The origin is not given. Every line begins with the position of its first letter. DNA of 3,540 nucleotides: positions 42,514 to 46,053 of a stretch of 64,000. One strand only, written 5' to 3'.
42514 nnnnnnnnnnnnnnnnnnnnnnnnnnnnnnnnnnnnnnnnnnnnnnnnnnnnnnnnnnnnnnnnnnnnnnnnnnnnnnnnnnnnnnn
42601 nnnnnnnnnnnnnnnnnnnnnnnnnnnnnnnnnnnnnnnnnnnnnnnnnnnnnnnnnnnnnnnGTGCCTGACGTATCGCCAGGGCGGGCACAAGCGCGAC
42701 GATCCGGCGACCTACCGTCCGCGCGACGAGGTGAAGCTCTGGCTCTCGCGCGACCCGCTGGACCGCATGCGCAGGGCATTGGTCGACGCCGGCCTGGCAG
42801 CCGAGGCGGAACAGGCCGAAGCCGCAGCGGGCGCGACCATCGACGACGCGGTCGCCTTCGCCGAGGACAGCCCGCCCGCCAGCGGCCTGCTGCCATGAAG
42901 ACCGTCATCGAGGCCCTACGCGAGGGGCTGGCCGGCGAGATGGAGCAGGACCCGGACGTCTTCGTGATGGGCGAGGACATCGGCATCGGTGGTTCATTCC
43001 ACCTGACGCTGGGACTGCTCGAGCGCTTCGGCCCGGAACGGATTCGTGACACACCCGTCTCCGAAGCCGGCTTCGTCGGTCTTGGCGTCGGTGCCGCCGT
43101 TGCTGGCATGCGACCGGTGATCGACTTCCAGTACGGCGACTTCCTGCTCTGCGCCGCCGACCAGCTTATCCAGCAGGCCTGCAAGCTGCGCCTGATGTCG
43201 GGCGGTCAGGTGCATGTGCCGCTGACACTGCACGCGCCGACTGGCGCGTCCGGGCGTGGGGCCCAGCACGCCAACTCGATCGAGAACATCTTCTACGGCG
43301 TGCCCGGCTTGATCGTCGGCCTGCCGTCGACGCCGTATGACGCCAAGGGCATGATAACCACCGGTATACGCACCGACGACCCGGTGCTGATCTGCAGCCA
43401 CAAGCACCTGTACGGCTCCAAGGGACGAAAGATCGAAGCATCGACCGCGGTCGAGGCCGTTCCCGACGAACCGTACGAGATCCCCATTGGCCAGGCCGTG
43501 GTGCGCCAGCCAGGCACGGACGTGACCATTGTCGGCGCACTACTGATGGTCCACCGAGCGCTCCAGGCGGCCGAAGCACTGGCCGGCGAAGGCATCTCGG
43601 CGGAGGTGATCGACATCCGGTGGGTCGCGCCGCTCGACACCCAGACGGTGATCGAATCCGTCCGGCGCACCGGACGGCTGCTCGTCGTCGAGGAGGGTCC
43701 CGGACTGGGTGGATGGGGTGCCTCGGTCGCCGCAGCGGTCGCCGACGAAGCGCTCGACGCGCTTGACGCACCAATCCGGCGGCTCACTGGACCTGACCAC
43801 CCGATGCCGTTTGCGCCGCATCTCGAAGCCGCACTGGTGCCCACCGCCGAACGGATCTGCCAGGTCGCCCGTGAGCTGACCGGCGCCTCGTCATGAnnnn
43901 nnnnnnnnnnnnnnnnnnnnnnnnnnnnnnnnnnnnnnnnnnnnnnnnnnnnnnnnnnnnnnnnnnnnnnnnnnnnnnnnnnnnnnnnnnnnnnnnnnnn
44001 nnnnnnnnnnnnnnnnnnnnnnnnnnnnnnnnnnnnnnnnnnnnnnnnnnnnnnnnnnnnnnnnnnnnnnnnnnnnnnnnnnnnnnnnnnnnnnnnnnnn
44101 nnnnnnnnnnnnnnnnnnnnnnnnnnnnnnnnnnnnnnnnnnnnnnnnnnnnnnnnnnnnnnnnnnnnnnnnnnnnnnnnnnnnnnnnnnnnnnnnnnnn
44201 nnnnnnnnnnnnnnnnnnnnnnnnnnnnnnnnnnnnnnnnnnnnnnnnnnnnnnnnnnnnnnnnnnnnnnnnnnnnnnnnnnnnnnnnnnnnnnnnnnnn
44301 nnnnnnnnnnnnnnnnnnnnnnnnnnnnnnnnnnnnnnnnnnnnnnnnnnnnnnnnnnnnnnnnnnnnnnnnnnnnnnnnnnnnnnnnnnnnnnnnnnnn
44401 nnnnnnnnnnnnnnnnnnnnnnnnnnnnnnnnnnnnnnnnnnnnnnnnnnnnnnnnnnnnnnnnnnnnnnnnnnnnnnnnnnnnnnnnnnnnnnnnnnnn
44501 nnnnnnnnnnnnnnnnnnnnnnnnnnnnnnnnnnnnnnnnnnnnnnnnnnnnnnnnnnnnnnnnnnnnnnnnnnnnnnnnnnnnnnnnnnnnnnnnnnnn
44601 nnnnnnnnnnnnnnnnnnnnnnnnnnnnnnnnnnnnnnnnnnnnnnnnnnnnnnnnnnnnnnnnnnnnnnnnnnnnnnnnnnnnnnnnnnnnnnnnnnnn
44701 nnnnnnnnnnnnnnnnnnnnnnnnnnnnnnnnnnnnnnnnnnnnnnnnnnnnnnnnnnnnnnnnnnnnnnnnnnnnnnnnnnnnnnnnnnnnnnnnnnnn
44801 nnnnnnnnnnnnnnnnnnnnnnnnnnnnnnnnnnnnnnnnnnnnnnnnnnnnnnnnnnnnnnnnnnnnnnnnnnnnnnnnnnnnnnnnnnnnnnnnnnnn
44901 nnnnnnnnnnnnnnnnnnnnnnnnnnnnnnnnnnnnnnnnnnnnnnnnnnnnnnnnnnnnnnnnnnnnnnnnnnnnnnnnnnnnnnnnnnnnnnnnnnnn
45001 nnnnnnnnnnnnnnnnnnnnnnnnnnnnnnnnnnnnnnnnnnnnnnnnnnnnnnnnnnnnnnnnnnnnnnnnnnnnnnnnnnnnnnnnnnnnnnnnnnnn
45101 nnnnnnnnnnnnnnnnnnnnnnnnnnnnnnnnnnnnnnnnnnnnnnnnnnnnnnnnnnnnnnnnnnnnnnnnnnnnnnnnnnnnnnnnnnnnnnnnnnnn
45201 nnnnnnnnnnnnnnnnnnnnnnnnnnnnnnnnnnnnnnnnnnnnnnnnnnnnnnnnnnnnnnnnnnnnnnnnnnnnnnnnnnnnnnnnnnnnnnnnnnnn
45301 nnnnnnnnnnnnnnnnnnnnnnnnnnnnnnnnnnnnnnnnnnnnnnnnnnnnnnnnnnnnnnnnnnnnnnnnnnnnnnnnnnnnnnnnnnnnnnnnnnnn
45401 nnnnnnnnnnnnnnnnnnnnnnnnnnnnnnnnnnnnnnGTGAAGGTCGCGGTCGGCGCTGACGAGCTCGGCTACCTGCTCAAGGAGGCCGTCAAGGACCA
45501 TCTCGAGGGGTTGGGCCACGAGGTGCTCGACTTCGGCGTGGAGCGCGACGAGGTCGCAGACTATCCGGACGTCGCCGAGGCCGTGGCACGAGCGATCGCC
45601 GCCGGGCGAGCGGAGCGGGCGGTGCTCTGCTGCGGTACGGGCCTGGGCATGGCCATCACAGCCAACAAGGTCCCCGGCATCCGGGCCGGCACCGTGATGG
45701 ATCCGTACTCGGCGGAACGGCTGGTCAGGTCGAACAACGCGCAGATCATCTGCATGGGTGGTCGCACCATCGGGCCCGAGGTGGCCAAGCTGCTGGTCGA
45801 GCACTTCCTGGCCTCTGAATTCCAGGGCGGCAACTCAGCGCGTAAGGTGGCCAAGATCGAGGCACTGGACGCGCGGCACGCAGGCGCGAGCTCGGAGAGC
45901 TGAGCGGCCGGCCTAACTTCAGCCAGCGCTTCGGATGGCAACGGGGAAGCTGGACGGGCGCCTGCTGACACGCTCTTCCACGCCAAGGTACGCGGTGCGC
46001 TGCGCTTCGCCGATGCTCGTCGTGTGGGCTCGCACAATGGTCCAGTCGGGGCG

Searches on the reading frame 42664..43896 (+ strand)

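Call 23: search_protein_families(library=pfam, proteins=[window:42664-43896:+], max_evalue=0.00001)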
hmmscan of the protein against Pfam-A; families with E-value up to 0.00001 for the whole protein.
window:42664-43896:+ (410 aa): 2 families
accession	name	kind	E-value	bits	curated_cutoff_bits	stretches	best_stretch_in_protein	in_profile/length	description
PF02780.25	Transketolase_C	-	6.3e-40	136.4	25.9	1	276-398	1-124/124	Transketolase, C-terminal domain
PF02779.29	Transket_pyr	-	1.5e-33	116.4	27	1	80-251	4-173/174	Transketolase, pyrimidine binding domain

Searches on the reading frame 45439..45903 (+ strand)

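Call 23: search_protein_families(library=pfam, proteins=[window:45439-45903:+], max_evalue=0.00001)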
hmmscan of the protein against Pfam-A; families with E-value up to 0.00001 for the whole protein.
window:45439-45903:+ (154 aa): 1 family
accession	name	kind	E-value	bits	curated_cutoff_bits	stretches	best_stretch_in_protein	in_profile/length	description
PF02502.23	LacAB_rpiB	-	9.3e-51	171.9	24.7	1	3-140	1-138/138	Ribose/Galactose Isomerase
